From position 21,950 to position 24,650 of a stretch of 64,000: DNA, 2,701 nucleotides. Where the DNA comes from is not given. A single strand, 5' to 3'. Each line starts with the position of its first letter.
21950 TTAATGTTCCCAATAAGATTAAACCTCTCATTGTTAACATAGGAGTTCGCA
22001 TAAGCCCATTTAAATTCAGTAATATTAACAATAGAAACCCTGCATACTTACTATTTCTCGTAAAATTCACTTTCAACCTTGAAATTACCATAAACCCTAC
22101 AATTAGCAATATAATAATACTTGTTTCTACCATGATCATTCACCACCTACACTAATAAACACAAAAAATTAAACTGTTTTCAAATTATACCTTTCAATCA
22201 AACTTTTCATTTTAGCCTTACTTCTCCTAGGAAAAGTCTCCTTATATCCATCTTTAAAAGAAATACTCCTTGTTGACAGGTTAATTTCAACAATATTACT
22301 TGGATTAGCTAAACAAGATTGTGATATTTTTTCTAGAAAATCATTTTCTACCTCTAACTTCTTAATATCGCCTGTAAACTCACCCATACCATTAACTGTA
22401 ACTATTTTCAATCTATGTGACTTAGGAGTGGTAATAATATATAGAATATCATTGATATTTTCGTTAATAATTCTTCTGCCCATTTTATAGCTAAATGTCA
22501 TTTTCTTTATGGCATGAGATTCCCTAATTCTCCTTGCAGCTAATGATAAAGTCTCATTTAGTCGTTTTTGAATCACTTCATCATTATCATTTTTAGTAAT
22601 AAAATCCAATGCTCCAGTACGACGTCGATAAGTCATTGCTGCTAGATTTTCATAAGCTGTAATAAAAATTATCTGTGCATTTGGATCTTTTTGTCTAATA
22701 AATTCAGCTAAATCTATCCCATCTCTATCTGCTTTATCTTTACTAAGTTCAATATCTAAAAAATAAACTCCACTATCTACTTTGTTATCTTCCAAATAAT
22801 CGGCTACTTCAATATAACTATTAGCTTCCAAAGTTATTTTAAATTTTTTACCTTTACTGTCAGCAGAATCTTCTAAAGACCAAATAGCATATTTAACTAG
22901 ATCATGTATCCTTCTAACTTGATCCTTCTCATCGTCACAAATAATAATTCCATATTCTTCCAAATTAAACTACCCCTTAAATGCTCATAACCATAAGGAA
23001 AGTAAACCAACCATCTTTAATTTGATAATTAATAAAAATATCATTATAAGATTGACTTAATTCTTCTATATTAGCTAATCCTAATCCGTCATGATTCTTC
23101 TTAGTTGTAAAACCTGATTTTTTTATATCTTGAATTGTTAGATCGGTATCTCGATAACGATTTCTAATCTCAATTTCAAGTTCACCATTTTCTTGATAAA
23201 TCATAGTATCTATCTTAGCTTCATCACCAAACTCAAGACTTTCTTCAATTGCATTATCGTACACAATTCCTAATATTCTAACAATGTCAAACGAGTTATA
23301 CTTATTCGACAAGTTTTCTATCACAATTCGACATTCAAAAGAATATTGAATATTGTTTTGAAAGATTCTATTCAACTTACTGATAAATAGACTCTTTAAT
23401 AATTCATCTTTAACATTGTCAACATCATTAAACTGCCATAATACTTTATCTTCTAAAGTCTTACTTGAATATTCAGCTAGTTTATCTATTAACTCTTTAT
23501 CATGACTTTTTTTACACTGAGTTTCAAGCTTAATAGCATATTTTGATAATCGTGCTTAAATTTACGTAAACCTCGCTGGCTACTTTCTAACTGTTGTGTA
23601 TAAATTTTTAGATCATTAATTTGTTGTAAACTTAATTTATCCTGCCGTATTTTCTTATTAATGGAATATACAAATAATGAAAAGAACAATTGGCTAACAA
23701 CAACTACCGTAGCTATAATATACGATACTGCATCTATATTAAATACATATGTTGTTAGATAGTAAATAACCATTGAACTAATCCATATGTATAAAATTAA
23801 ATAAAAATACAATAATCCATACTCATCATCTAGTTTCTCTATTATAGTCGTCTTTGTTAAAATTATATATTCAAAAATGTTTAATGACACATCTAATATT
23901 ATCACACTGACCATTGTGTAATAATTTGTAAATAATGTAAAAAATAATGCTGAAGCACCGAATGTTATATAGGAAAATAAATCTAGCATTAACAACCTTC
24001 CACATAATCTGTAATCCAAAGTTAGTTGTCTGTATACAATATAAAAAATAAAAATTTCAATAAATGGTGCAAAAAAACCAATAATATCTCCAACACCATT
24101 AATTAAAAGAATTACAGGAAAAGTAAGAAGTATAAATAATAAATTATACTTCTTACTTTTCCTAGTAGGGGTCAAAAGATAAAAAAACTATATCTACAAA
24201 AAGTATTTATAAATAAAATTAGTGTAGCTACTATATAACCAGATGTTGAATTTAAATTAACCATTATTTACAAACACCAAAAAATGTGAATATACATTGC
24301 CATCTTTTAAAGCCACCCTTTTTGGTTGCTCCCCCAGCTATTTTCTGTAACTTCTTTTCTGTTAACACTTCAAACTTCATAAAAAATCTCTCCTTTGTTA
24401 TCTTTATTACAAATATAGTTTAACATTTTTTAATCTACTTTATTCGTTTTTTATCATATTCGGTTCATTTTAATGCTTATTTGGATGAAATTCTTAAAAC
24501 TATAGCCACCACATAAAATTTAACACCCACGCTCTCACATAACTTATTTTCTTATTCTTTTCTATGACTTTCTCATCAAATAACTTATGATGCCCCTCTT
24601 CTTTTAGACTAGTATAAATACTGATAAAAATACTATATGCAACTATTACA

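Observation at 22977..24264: AgrC-like histidine kinase broken three times, including a compensated double frameshift that leaves both halves in the same frame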

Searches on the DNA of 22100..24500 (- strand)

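Call 4: search_dna_similar(query=window:22100-24500:-, collection=plasmids, mode=near, max_rows=40)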
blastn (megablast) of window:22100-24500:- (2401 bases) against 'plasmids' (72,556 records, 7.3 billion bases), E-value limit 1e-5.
Records with a match: 26; places in all: 28; records where one place covers at least 80% of the query: 7.
Best place of each record, by identity: >=99% 2; 95-99% 4; 90-95% 19; 80-90% 1.
By first word of the organism name: Ligilactobacillus 26.
By predicted mobility (MOB-suite, as given by PLSDB): non-mobilizable 14; mobilizable 12.
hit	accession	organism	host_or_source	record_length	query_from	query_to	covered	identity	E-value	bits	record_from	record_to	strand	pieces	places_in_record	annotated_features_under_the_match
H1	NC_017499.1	Ligilactobacillus salivarius CECT 5713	-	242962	1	2401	100%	99.8%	0e+0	4410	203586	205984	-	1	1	LytTR family DNA-binding domain-containing protein | hypothetical protein (x2) | GHKL domain-containing protein | induction peptide AbpIP family protein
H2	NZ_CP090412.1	Ligilactobacillus salivarius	Homo sapiens,culture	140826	1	2401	100%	99.8%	0e+0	4401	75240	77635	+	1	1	response regulator | hypothetical protein (x2) | GHKL domain-containing protein | LytTR family DNA-binding domain-containing protein | induction peptide AbpIP family protein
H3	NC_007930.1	Ligilactobacillus salivarius UCC118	-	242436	1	2401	100%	98.3%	0e+0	4217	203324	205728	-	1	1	GHKL domain-containing protein | LytTR family DNA-binding domain-containing protein | induction peptide AbpIP family protein | hypothetical protein | ABC transporter permease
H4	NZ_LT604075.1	Ligilactobacillus salivarius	-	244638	1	2401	100%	97.6%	0e+0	4120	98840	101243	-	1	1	GHKL domain-containing protein | LytTR family DNA-binding domain-containing protein | induction peptide AbpIP family protein | hypothetical protein | ABC transporter permease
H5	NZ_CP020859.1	Ligilactobacillus salivarius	piglet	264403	1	2401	100%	96.0%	0e+0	3903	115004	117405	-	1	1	LytTR family DNA-binding domain-containing protein | hypothetical protein (x2) | GHKL domain-containing protein | induction peptide AbpIP family protein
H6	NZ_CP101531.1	Ligilactobacillus salivarius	Xinyang black-feather laying hens,mixed ...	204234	1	2401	100%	95.8%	0e+0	3877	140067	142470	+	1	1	GHKL domain-containing protein | LytTR family DNA-binding domain-containing protein | induction peptide AbpIP family protein | hypothetical protein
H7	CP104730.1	Ligilactobacillus salivarius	swine,pure culture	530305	1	2401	80%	91.1%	0e+0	2605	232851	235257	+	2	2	GHKL domain-containing protein | LytTR family DNA-binding domain-containing protein | bacteriocin | hypothetical protein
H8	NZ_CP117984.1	Ligilactobacillus salivarius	cell culture,raw chicken meat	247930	1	2401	71%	93.1%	0e+0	2518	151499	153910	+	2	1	GHKL domain-containing protein | LytTR family DNA-binding domain-containing protein | induction peptide AbpIP family protein | hypothetical protein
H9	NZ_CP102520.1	Ligilactobacillus salivarius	Homo sapiens,Cell culture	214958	1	2401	71%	93.0%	0e+0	2502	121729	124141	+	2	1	GHKL domain-containing protein | LytTR family DNA-binding domain-containing protein | induction peptide AbpIP family protein | hypothetical protein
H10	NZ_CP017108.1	Ligilactobacillus salivarius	Gallus gallus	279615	1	2401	71%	93.1%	0e+0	2512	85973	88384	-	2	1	GHKL domain-containing protein | LytTR family DNA-binding domain-containing protein | induction peptide AbpIP family protein | hypothetical protein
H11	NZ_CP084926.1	Ligilactobacillus salivarius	Homo sapiens,mixed culture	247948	1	2401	71%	93.1%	0e+0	2512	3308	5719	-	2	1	GHKL domain-containing protein | LytTR family DNA-binding domain-containing protein | induction peptide AbpIP family protein | hypothetical protein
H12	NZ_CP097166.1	Ligilactobacillus salivarius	Homo sapiens,single cell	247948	1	2401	71%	93.1%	0e+0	2512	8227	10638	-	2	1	GHKL domain-containing protein | LytTR family DNA-binding domain-containing protein | induction peptide AbpIP family protein | hypothetical protein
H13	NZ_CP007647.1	Ligilactobacillus salivarius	swine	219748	1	2401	71%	93.0%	0e+0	2502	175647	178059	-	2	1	GHKL domain-containing protein | LytTR family DNA-binding domain-containing protein | induction peptide AbpIP family protein | hypothetical protein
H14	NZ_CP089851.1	Ligilactobacillus salivarius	Pig,faecal sample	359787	1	2401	71%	93.0%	0e+0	2501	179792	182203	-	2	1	GHKL domain-containing protein | LytTR family DNA-binding domain-containing protein | induction peptide AbpIP family protein | hypothetical protein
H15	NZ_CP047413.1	Ligilactobacillus salivarius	Equus caballus,Isolated and purified ...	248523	2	2401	71%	93.1%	0e+0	2500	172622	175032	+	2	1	GHKL domain-containing protein | LytTR family DNA-binding domain-containing protein | induction peptide AbpIP family protein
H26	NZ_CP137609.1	Ligilactobacillus salivarius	cell culture,the intestine of a broiler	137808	17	2332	69%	84.9%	0e+0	1660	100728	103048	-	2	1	GHKL domain-containing protein | LytTR family DNA-binding domain-containing protein | induction peptide AbpIP family protein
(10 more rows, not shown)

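Call 5: get_annotated_region(hit=H1, flank=3000)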
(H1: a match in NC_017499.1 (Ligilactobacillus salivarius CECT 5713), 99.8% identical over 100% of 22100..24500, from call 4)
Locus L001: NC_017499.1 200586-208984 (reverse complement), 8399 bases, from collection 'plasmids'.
description: Ligilactobacillus salivarius CECT 5713 plasmid pHN3, complete sequence
organism: Ligilactobacillus salivarius CECT 5713 (NCBI taxid 712961)
taxonomy: Bacteria; Bacillota; Bacilli; Lactobacillales; Lactobacillaceae; Ligilactobacillus; Ligilactobacillus salivarius; Ligilactobacillus salivarius CECT 5713
host: -; source: -; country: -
typing (MOB-suite, as given by PLSDB): mobilizable; replicon rep_cluster_1685; relaxase MOBP
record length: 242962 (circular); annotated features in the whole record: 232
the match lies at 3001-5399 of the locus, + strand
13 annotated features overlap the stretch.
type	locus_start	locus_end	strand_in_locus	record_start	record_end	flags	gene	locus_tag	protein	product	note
CDS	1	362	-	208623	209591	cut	-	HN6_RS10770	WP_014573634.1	thioredoxin family protein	-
CDS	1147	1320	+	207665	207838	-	-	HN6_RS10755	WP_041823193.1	bacteriocin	-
CDS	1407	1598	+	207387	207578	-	-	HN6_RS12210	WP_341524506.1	bacteriocin-like prepeptide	-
CDS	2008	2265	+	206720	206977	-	-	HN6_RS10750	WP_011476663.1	bacteriocin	-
CDS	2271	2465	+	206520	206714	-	-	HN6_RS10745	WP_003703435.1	Blp family class II bacteriocin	GO:0042742 - defense response to bacterium [Evidence IEA]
CDS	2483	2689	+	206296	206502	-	-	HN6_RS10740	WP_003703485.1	Blp family class II bacteriocin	GO:0042742 - defense response to bacterium [Evidence IEA]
CDS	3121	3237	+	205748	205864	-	-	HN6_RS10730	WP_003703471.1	induction peptide AbpIP family protein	-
CDS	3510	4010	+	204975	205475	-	-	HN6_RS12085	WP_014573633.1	hypothetical protein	-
CDS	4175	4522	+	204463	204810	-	-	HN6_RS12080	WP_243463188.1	GHKL domain-containing protein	-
CDS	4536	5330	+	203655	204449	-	-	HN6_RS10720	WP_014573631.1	LytTR family DNA-binding domain-containing protein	-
CDS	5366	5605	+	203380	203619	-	-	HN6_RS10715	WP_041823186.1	hypothetical protein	-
CDS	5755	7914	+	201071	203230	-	-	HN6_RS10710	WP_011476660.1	peptide cleavage/export ABC transporter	GO:0043213 - bacteriocin transport [Evidence IEA]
CDS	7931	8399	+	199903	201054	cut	-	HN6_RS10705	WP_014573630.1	HlyD family efflux transporter periplasmic adaptor subunit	-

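Call 6: get_annotated_region(hit=H2, flank=3000)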
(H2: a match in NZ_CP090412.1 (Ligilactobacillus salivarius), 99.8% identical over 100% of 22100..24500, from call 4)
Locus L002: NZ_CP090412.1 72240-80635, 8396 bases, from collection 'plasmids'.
description: Ligilactobacillus salivarius strain 2102-15 plasmid pLS2102-15_1, complete sequence
organism: Ligilactobacillus salivarius (NCBI taxid 1624)
taxonomy: Bacteria; Bacillota; Bacilli; Lactobacillales; Lactobacillaceae; Ligilactobacillus; Ligilactobacillus salivarius
host: -; source: Homo sapiens,culture; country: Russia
typing (MOB-suite, as given by PLSDB): non-mobilizable; replicon rep_cluster_1685
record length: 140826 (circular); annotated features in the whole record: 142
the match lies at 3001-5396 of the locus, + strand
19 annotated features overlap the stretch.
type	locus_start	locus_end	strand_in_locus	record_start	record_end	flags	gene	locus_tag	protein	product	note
CDS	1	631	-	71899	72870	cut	-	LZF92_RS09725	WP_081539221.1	thioredoxin family protein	-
CDS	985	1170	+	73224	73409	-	-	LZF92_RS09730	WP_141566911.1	hypothetical protein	-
CDS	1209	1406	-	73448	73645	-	-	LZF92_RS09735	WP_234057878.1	hypothetical protein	-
CDS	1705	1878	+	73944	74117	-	-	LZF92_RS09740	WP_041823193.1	bacteriocin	-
CDS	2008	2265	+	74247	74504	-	-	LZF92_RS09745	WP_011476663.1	bacteriocin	-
CDS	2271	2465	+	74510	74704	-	-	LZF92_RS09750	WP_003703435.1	Blp family class II bacteriocin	GO:0042742 - defense response to bacterium [Evidence IEA]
CDS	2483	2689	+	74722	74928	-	-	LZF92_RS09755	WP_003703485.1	Blp family class II bacteriocin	GO:0042742 - defense response to bacterium [Evidence IEA]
CDS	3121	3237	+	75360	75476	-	-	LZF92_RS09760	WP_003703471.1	induction peptide AbpIP family protein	-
CDS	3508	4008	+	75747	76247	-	-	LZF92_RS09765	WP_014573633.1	hypothetical protein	-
CDS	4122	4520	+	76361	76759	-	-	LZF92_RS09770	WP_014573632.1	GHKL domain-containing protein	-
CDS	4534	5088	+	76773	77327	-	-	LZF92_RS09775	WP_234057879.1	response regulator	GO:0000160 - phosphorelay signal transduction system [Evidence IEA]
CDS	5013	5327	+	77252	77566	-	-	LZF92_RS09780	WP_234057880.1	LytTR family DNA-binding domain-containing protein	-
CDS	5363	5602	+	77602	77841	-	-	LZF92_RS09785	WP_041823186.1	hypothetical protein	-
CDS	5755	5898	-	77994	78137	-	-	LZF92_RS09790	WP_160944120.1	hypothetical protein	-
CDS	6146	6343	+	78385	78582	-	-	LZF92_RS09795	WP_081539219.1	hypothetical protein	-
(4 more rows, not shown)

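Call 7: get_annotated_region(hit=H3, flank=3000)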
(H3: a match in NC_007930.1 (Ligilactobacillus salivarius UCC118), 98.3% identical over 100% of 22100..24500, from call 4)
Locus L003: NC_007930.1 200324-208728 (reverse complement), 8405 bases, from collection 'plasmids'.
description: Ligilactobacillus salivarius UCC118 plasmid pMP118, complete sequence
organism: Ligilactobacillus salivarius UCC118 (NCBI taxid 362948)
taxonomy: Bacteria; Bacillota; Bacilli; Lactobacillales; Lactobacillaceae; Ligilactobacillus; Ligilactobacillus salivarius; Ligilactobacillus salivarius UCC118
host: -; source: -; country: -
typing (MOB-suite, as given by PLSDB): mobilizable; replicon rep_cluster_1685; relaxase MOBP
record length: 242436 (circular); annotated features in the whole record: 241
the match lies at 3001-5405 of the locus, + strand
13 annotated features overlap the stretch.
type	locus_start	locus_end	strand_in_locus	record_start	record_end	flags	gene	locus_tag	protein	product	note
CDS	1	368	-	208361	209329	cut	-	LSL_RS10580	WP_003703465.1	thioredoxin family protein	-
CDS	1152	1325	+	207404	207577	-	-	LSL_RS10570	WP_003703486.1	bacteriocin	-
CDS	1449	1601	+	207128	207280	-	-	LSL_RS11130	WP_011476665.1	bacteriocin-like prepeptide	-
CDS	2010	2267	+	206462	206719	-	-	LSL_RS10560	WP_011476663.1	bacteriocin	-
CDS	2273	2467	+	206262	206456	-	-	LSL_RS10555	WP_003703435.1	Blp family class II bacteriocin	GO:0042742 - defense response to bacterium [Evidence IEA]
CDS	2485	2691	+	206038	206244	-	-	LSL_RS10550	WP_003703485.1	Blp family class II bacteriocin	GO:0042742 - defense response to bacterium [Evidence IEA]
CDS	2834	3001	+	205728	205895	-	-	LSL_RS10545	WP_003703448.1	ABC transporter permease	-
CDS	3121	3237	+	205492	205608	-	-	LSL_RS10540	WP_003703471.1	induction peptide AbpIP family protein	-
CDS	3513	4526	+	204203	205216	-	-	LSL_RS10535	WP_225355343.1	GHKL domain-containing protein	-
CDS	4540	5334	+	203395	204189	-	-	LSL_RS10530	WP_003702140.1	LytTR family DNA-binding domain-containing protein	-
CDS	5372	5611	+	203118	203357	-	-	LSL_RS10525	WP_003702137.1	hypothetical protein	-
CDS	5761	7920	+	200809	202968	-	-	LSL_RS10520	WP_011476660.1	peptide cleavage/export ABC transporter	GO:0043213 - bacteriocin transport [Evidence IEA]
CDS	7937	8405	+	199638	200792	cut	-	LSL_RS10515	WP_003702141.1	HlyD family efflux transporter periplasmic adaptor subunit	-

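Call 8: get_annotated_region(hit=H4, flank=3000)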
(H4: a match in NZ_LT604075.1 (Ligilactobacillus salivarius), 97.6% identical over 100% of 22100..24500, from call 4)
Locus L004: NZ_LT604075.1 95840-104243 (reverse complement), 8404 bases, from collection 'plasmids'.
description: Ligilactobacillus salivarius isolate LPM01 plasmid II
organism: Ligilactobacillus salivarius (NCBI taxid 1624)
taxonomy: Bacteria; Bacillota; Bacilli; Lactobacillales; Lactobacillaceae; Ligilactobacillus; Ligilactobacillus salivarius
host: -; source: -; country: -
typing (MOB-suite, as given by PLSDB): mobilizable; replicon rep_cluster_1685; relaxase MOBP
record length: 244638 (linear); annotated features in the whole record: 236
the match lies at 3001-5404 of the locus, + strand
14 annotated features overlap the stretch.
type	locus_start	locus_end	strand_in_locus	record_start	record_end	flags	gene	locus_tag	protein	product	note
CDS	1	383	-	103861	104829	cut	-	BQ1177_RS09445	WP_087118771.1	thioredoxin family protein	-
CDS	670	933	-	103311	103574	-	-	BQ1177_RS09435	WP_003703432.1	hypothetical protein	-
CDS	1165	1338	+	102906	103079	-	-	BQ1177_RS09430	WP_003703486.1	bacteriocin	-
CDS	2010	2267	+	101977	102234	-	-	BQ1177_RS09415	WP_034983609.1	bacteriocin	-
CDS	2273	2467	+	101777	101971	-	-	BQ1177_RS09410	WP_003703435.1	Blp family class II bacteriocin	GO:0042742 - defense response to bacterium [Evidence IEA]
CDS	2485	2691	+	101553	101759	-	-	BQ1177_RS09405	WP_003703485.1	Blp family class II bacteriocin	GO:0042742 - defense response to bacterium [Evidence IEA]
CDS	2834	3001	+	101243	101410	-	-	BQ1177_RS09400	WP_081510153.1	ABC transporter permease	-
CDS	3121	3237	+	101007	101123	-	-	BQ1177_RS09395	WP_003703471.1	induction peptide AbpIP family protein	-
CDS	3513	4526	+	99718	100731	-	-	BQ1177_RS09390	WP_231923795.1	GHKL domain-containing protein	-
CDS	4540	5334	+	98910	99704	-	-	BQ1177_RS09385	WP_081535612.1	LytTR family DNA-binding domain-containing protein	-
CDS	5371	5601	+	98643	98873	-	-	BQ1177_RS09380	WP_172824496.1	hypothetical protein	-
CDS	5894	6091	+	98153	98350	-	-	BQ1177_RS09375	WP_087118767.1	hypothetical protein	-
CDS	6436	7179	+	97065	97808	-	-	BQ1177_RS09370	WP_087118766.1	hypothetical protein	-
CDS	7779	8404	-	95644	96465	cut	-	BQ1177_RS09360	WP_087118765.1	site-specific integrase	-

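Call 9: get_annotated_region(hit=H5, flank=3000)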
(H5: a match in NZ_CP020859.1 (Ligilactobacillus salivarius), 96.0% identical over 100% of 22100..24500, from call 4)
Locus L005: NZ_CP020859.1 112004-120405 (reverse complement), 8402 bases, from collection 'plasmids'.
description: Ligilactobacillus salivarius strain ZLS006 plasmid unnamed1, complete sequence
organism: Ligilactobacillus salivarius (NCBI taxid 1624)
taxonomy: Bacteria; Bacillota; Bacilli; Lactobacillales; Lactobacillaceae; Ligilactobacillus; Ligilactobacillus salivarius
host: -; source: piglet; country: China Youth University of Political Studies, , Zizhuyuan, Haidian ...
typing (MOB-suite, as given by PLSDB): mobilizable; replicon rep_cluster_1685; relaxase MOBP
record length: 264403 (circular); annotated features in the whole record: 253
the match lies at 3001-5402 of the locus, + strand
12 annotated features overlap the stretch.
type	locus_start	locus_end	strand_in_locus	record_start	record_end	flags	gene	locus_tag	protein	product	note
CDS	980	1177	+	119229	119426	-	-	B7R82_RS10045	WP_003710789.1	hypothetical protein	-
CDS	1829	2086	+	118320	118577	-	-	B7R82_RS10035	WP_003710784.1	hypothetical protein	-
CDS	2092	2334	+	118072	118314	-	-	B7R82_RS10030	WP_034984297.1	bacteriocin class II family protein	-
CDS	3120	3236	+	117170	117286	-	-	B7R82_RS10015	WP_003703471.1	induction peptide AbpIP family protein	-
CDS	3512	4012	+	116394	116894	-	-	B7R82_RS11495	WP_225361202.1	hypothetical protein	-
CDS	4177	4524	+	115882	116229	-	-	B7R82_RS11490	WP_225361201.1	GHKL domain-containing protein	-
CDS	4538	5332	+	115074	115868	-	-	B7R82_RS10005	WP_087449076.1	LytTR family DNA-binding domain-containing protein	-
CDS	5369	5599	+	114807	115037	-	-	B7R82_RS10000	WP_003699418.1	hypothetical protein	-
CDS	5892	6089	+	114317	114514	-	-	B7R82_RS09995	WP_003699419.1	hypothetical protein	-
CDS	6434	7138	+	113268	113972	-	-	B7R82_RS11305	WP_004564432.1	hypothetical protein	-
CDS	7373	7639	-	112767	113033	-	-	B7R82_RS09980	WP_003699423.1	hypothetical protein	-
CDS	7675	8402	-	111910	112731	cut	-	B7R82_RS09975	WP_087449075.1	site-specific integrase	-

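Call 10: get_annotated_region(hit=H6, flank=3000)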
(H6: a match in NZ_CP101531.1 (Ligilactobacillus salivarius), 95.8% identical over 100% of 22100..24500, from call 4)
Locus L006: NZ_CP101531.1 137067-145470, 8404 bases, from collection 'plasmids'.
description: Ligilactobacillus salivarius strain SNK-6 plasmid p1, complete sequence
organism: Ligilactobacillus salivarius (NCBI taxid 1624)
taxonomy: Bacteria; Bacillota; Bacilli; Lactobacillales; Lactobacillaceae; Ligilactobacillus; Ligilactobacillus salivarius
host: -; source: Xinyang black-feather laying hens,mixed culture,ileum; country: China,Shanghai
typing (MOB-suite, as given by PLSDB): mobilizable; replicon rep_cluster_1685; relaxase MOBP
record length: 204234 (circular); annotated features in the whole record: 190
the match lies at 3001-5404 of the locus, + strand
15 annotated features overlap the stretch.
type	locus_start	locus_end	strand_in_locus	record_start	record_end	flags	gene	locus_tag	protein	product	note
CDS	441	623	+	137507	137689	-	-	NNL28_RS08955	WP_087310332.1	hypothetical protein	-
CDS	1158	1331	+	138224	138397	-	-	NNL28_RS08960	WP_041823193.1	bacteriocin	-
CDS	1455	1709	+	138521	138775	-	-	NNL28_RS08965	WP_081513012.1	bacteriocin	-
CDS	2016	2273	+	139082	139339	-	-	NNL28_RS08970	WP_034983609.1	bacteriocin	-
CDS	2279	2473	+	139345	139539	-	-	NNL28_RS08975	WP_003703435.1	Blp family class II bacteriocin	GO:0042742 - defense response to bacterium [Evidence IEA]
CDS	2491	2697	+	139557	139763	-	-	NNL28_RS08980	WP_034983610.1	Blp family class II bacteriocin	GO:0042742 - defense response to bacterium [Evidence IEA]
CDS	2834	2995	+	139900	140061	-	-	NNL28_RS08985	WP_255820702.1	ABC transporter permease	-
CDS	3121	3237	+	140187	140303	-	-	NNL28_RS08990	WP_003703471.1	induction peptide AbpIP family protein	-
CDS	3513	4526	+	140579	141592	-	-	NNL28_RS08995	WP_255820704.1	GHKL domain-containing protein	-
CDS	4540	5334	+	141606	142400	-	-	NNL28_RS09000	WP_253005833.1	LytTR family DNA-binding domain-containing protein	-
CDS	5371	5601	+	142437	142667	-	-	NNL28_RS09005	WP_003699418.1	hypothetical protein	-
CDS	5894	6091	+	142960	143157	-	-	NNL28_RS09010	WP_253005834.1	hypothetical protein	-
CDS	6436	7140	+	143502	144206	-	-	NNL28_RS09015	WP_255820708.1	hypothetical protein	-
CDS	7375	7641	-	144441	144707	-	-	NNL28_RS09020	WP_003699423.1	hypothetical protein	-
CDS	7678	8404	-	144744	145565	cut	-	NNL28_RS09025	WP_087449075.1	site-specific integrase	-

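Call 11: get_annotated_region(hit=H8, flank=3000)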
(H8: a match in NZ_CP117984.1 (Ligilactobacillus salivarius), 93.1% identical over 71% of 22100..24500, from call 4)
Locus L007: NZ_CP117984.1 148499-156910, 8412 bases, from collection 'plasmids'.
description: Ligilactobacillus salivarius strain B4311 plasmid unnamed1, complete sequence
organism: Ligilactobacillus salivarius (NCBI taxid 1624)
taxonomy: Bacteria; Bacillota; Bacilli; Lactobacillales; Lactobacillaceae; Ligilactobacillus; Ligilactobacillus salivarius
host: -; source: cell culture,raw chicken meat; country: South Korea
typing (MOB-suite, as given by PLSDB): mobilizable; replicon rep_cluster_1685; relaxase MOBP
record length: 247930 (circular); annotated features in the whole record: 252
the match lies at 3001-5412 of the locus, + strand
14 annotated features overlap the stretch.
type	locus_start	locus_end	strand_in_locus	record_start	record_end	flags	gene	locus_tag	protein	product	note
CDS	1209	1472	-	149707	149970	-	-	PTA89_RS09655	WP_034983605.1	hypothetical protein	-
CDS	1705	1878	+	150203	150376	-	-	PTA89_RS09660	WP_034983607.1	ComC/BlpC family leader-containing pheromone/bacteriocin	-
CDS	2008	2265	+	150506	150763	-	-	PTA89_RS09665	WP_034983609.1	bacteriocin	-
CDS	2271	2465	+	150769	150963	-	-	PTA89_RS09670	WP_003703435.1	Blp family class II bacteriocin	GO:0042742 - defense response to bacterium [Evidence IEA]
CDS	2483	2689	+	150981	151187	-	-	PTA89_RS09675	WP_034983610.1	Blp family class II bacteriocin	GO:0042742 - defense response to bacterium [Evidence IEA]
CDS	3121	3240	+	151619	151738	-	-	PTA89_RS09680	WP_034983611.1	induction peptide AbpIP family protein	-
CDS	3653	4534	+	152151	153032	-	-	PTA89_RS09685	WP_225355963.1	GHKL domain-containing protein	-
CDS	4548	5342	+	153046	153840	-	-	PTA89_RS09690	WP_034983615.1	LytTR family DNA-binding domain-containing protein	-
CDS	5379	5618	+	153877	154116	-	-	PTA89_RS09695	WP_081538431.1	hypothetical protein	-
CDS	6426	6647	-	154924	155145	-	-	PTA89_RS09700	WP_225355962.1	Blp family class II bacteriocin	GO:0042742 - defense response to bacterium [Evidence IEA]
CDS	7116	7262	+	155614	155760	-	-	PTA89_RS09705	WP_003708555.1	hypothetical protein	-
CDS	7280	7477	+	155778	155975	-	-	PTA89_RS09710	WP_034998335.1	hypothetical protein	-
CDS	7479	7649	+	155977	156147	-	-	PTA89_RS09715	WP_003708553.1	hypothetical protein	-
CDS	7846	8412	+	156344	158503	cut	-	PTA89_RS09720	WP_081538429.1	peptide cleavage/export ABC transporter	GO:0043213 - bacteriocin transport [Evidence IEA]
